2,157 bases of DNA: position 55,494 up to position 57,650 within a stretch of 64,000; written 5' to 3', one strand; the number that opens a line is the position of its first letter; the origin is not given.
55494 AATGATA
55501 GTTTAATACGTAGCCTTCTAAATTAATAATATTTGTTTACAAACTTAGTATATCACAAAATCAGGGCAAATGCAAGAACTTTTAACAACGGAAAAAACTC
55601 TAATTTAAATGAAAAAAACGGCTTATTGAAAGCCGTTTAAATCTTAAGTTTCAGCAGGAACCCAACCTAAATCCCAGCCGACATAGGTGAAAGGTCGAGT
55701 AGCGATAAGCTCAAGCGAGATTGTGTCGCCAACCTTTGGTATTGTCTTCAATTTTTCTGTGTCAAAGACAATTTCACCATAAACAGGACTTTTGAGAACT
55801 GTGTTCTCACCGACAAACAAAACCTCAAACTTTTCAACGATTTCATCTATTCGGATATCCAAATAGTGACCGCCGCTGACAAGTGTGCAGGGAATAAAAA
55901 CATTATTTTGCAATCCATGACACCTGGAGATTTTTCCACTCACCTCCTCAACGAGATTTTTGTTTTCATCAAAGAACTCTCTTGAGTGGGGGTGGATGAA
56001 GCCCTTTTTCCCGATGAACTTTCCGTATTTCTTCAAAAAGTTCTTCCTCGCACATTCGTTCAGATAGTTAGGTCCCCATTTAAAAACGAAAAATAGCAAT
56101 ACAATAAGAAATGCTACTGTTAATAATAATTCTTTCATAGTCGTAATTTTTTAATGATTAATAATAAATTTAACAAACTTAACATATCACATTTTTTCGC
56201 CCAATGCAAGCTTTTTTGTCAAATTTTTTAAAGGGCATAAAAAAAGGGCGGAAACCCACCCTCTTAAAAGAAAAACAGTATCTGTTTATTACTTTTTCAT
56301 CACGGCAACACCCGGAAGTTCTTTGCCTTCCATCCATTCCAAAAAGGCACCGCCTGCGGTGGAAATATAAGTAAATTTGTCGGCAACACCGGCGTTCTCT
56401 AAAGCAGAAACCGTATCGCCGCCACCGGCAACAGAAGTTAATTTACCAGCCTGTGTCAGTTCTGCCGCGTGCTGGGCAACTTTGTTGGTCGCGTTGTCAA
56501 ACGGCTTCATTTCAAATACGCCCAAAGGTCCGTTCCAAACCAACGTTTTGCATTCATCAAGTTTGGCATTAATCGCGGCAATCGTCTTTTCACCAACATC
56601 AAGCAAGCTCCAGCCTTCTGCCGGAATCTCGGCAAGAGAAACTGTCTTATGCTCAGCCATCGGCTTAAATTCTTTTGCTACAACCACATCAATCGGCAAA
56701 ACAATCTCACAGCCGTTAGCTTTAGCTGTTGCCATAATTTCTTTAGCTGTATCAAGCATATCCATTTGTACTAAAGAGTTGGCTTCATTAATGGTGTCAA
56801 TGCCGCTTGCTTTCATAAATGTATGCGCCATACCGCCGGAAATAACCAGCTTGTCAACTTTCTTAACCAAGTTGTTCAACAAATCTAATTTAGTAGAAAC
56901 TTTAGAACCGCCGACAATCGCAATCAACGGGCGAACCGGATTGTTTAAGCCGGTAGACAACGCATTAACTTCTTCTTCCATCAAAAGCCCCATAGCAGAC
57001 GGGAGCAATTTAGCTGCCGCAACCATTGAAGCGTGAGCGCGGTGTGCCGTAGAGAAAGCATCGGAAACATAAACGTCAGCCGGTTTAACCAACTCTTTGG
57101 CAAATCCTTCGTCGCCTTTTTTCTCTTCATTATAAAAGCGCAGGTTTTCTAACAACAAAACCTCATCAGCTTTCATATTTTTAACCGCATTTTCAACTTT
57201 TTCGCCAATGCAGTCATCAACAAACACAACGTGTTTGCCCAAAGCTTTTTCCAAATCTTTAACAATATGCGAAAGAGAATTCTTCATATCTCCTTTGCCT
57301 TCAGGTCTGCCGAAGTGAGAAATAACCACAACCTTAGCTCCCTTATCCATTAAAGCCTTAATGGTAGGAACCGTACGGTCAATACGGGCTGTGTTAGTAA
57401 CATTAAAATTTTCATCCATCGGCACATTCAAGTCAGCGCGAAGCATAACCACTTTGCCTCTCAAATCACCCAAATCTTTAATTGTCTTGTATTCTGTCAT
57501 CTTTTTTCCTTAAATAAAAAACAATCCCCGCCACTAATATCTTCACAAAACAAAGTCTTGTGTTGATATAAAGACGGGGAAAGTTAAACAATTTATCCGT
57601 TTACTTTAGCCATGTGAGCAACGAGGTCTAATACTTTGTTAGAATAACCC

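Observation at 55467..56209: Shared control module TTGCWT-N17-TATNNT-N15-17-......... with SD-less leaders in front of five unrelated orphan genes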

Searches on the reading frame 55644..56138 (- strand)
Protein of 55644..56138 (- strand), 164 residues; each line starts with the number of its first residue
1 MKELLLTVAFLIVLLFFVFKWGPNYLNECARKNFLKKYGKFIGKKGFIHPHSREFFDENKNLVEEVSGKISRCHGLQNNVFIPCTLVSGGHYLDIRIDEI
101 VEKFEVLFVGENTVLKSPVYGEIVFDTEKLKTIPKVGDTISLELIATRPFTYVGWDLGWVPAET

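Call 10: search_protein_families(library=pfam, proteins=[window:55644-56138:-], max_evalue=0.01)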
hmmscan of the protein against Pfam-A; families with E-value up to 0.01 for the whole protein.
window:55644-56138:- (164 aa): 0 families

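Call 27: find_homologous_proteins(query=window:55644-56138:-)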
Query window:55644-56138:- (164 aa): 2 proteins with E <= 0.001 among 179 candidates.
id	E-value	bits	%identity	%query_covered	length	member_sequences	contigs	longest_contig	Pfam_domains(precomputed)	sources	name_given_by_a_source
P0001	6.0e-107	373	100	100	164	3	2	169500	-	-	-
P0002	4.2e-94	331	89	100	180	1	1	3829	-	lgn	-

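Call 57: search_protein_families(library=pfam, proteins=[window:55644-56138:-], max_evalue=1)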
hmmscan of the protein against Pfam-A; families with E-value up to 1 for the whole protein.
window:55644-56138:- (164 aa): 0 families

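Call 73: search_protein_families(library=phrogs, proteins=[window:55644-56138:-], max_evalue=0.01)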
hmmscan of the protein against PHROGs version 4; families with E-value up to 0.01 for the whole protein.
window:55644-56138:- (164 aa): 0 families

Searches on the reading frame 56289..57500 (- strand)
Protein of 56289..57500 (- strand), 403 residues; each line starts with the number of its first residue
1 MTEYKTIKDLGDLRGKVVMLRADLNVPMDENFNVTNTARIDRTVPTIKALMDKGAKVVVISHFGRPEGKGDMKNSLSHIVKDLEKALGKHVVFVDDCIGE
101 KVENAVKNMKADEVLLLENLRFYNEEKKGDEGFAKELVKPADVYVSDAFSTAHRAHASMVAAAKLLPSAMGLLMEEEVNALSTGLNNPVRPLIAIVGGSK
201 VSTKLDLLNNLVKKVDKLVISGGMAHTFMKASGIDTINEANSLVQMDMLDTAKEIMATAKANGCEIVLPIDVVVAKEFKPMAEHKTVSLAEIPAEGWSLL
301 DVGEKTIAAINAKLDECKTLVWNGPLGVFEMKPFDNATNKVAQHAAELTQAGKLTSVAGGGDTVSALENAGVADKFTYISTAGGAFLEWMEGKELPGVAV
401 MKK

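Call 7: find_encoding_contigs(protein=window:56289-57500:-, flank=2000, max_places=4)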
Protein window:56289-57500:- (403 aa): 4 contigs read that carry it; 2 places shown.
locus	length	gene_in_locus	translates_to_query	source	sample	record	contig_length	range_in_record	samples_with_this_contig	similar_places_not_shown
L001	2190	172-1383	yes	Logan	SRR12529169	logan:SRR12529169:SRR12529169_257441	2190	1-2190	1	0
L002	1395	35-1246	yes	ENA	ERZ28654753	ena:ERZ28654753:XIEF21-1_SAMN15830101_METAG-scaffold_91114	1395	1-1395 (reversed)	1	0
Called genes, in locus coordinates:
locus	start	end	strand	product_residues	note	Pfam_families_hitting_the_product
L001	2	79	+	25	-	?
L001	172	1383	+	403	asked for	PF00162:PGK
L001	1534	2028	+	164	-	-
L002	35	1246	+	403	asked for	PF00162:PGK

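Call 41: find_homologous_proteins(query=window:56289-57500:-, max_evalue=1e-100)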
Query window:56289-57500:- (403 aa): 7094 proteins with E <= 1e-100 among 8000 candidates; the best 120 are listed.
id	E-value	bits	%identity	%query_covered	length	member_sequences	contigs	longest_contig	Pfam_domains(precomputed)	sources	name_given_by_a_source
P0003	3.7e-253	857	98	100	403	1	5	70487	PF00162.25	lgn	-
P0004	3.5e-252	854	98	100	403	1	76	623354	PF00162.25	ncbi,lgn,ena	-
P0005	8.8e-251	850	97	100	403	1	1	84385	PF00162.25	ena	-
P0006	1.1e-250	849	97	100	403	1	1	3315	PF00162.25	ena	-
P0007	3.6e-249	844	97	99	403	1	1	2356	PF00162.25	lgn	-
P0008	1.3e-244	829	95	100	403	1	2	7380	PF00162.25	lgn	-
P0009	2.5e-244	828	95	100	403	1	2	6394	PF00162.25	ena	-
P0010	3.3e-244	828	94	100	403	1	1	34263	PF00162.25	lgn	-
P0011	3.5e-244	828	94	100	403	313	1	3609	PF00162.25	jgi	-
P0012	3.5e-244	828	94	100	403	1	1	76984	PF00162.25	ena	-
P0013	4.2e-244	828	94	100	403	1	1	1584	PF00162.25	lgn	-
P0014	8.2e-244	827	94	100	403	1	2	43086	PF00162.25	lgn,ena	-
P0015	8.3e-244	827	94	100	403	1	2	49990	PF00162.25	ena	-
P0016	9.1e-244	827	94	100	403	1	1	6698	PF00162.25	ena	-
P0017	2.1e-243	825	94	100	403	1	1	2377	PF00162.25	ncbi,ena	-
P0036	1.5e-238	809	93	100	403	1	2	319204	PF00162.25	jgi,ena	-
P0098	3.1e-232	789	91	99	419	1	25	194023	PF00162.25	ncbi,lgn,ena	-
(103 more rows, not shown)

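Call 42: find_encoding_contigs(protein=P0004, flank=10000, max_places=3)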
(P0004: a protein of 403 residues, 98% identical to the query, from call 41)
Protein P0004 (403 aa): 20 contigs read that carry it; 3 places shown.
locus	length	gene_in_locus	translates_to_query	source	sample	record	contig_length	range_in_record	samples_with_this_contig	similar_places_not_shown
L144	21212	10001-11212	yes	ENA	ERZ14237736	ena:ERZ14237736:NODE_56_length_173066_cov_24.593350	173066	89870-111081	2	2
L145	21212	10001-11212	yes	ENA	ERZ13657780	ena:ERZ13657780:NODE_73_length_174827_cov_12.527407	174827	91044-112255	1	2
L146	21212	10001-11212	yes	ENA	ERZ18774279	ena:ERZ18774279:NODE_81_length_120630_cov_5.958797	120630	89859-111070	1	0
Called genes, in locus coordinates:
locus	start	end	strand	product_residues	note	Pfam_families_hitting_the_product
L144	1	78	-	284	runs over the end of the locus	-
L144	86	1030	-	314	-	-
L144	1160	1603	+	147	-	PF06961:DUF1294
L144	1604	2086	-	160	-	PF10722:YbjN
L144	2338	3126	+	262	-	PF01790:LGT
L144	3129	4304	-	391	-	-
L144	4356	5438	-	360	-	PF02547:Queuosine_synth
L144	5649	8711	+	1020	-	-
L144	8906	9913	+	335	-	PF00044:Gp_dh_N, PF02800:Gp_dh_C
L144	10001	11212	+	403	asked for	PF00162:PGK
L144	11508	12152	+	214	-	PF05307:Bundlin, PF08805:PilS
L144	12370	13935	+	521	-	PF01266:DAO (faint), PF01593:Amino_oxidase, PF12831:FAD_oxidored (faint), PF13450:NAD_binding_8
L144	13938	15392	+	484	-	PF13231:PMT_2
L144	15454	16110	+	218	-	PF05494:MlaC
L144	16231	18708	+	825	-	PF00133:tRNA-synt_1, PF01406:tRNA-synt_1e (faint), PF09334:tRNA-synt_1g, PF13603:tRNA-synt_1_2, PF00133:tRNA-synt_1, PF09334:tRNA-synt_1g (weak), PF08264:Anticodon_1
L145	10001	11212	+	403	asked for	PF00162:PGK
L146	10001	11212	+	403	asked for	PF00162:PGK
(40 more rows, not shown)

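Call 43: find_encoding_contigs(protein=P0036, flank=10000, max_places=2)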
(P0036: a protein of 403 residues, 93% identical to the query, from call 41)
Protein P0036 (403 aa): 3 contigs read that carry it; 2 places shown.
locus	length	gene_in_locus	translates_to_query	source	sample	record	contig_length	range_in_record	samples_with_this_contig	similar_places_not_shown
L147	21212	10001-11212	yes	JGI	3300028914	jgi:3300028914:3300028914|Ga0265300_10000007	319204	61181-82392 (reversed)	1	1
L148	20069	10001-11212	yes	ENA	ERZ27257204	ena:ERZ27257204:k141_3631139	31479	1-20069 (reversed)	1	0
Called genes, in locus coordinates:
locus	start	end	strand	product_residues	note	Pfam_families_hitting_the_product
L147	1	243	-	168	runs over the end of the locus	-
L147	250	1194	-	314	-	-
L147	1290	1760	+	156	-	PF06961:DUF1294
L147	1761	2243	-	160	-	PF10722:YbjN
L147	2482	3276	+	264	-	PF01790:LGT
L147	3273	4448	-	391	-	-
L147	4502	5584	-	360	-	PF02547:Queuosine_synth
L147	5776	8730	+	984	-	-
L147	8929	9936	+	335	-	PF00044:Gp_dh_N, PF02800:Gp_dh_C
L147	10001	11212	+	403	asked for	PF00162:PGK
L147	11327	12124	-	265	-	-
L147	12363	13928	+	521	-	PF01266:DAO (faint), PF01593:Amino_oxidase (weak), PF12831:FAD_oxidored (faint), PF13450:NAD_binding_8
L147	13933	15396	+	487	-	PF13231:PMT_2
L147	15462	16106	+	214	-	PF05494:MlaC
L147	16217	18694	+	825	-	PF00133:tRNA-synt_1, PF09334:tRNA-synt_1g, PF13603:tRNA-synt_1_2, PF00133:tRNA-synt_1, PF09334:tRNA-synt_1g (weak), PF08264:Anticodon_1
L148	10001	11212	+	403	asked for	PF00162:PGK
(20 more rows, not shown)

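Call 44: find_encoding_contigs(protein=P0098, flank=10000, max_places=3)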
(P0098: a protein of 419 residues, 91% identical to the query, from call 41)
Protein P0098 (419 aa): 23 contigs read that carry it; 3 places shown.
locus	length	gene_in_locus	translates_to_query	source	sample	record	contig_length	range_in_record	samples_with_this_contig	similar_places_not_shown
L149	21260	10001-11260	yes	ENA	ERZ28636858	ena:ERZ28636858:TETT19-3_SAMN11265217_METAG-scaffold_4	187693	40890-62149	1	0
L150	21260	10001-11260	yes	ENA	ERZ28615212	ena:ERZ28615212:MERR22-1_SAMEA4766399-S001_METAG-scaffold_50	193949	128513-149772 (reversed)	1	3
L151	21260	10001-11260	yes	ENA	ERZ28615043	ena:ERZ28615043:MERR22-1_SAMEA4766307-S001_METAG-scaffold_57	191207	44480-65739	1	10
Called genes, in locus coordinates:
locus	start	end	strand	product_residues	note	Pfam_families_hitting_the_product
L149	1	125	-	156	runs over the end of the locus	-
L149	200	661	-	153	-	PF00383:dCMP_cyt_deam_1, PF14437:MafB19-deam, PF14439:Bd3614-deam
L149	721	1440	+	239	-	PF01479:S4, PF00849:PseudoU_synth_2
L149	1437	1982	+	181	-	PF03602:Cons_hypoth95, PF13847:Methyltransf_31, PF13649:Methyltransf_25 (weak)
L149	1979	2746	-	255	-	PF01553:Acyltransferase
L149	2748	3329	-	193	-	PF02698:DUF218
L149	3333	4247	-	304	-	PF02687:FtsX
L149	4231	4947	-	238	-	PF00005:ABC_tran, PF13304:AAA_21 (faint)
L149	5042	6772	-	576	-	PF03485:Arg_tRNA_synt_N, PF00750:tRNA-synt_1d, PF05746:DALR_1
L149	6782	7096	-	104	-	-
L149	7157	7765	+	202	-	-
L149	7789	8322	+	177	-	PF14512:TM1586_NiRdase (faint), PF00881:Nitroreductase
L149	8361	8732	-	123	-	-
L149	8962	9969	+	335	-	PF00044:Gp_dh_N, PF02800:Gp_dh_C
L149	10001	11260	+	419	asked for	PF00162:PGK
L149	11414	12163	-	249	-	-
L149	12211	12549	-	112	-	-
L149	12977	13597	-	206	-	PF00072:Response_reg, PF00196:GerE, PF08281:Sigma70_r4_2 (weak)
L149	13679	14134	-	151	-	PF00383:dCMP_cyt_deam_1, PF14437:MafB19-deam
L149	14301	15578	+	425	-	PF03952:Enolase_N, PF00113:Enolase_C, PF13378:MR_MLE_C (weak)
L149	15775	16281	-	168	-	PF01196:Ribosomal_L17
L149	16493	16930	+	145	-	PF02580:Tyr_Deacylase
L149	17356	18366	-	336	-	PF01193:RNA_pol_L, PF01000:RNA_pol_A_bac, PF03118:RNA_pol_A_CTD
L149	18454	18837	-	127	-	PF00411:Ribosomal_S11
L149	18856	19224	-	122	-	PF00416:Ribosomal_S13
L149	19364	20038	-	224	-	PF00406:ADK, PF13207:AAA_17, PF13238:AAA_18 (weak), PF17213:Hydin_ADK (faint), PF05191:ADK_lid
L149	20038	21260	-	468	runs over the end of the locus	PF00344:SecY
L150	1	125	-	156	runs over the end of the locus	-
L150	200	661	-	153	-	PF00383:dCMP_cyt_deam_1, PF14437:MafB19-deam, PF14439:Bd3614-deam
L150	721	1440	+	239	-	PF01479:S4, PF00849:PseudoU_synth_2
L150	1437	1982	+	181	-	PF03602:Cons_hypoth95, PF13847:Methyltransf_31 (weak), PF13649:Methyltransf_25 (weak)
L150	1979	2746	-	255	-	PF01553:Acyltransferase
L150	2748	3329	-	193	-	PF02698:DUF218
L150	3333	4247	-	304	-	PF02687:FtsX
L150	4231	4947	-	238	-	PF00005:ABC_tran, PF13304:AAA_21 (faint)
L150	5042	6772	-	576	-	PF03485:Arg_tRNA_synt_N, PF00750:tRNA-synt_1d, PF05746:DALR_1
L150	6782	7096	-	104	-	-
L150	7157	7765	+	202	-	-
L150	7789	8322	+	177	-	PF14512:TM1586_NiRdase (faint), PF00881:Nitroreductase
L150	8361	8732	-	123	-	-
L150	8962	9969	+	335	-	PF00044:Gp_dh_N, PF02800:Gp_dh_C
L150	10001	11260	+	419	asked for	PF00162:PGK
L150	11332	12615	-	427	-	-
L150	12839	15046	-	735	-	-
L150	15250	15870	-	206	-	PF00072:Response_reg, PF00196:GerE, PF08281:Sigma70_r4_2 (weak)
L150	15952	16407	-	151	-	PF00383:dCMP_cyt_deam_1, PF14437:MafB19-deam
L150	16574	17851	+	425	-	PF03952:Enolase_N, PF00113:Enolase_C, PF13378:MR_MLE_C (weak)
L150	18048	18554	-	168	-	PF01196:Ribosomal_L17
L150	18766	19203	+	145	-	PF02580:Tyr_Deacylase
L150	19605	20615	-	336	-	PF01193:RNA_pol_L, PF01000:RNA_pol_A_bac, PF03118:RNA_pol_A_CTD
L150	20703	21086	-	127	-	PF00411:Ribosomal_S11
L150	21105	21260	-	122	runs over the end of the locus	PF00416:Ribosomal_S13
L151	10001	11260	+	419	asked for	PF00162:PGK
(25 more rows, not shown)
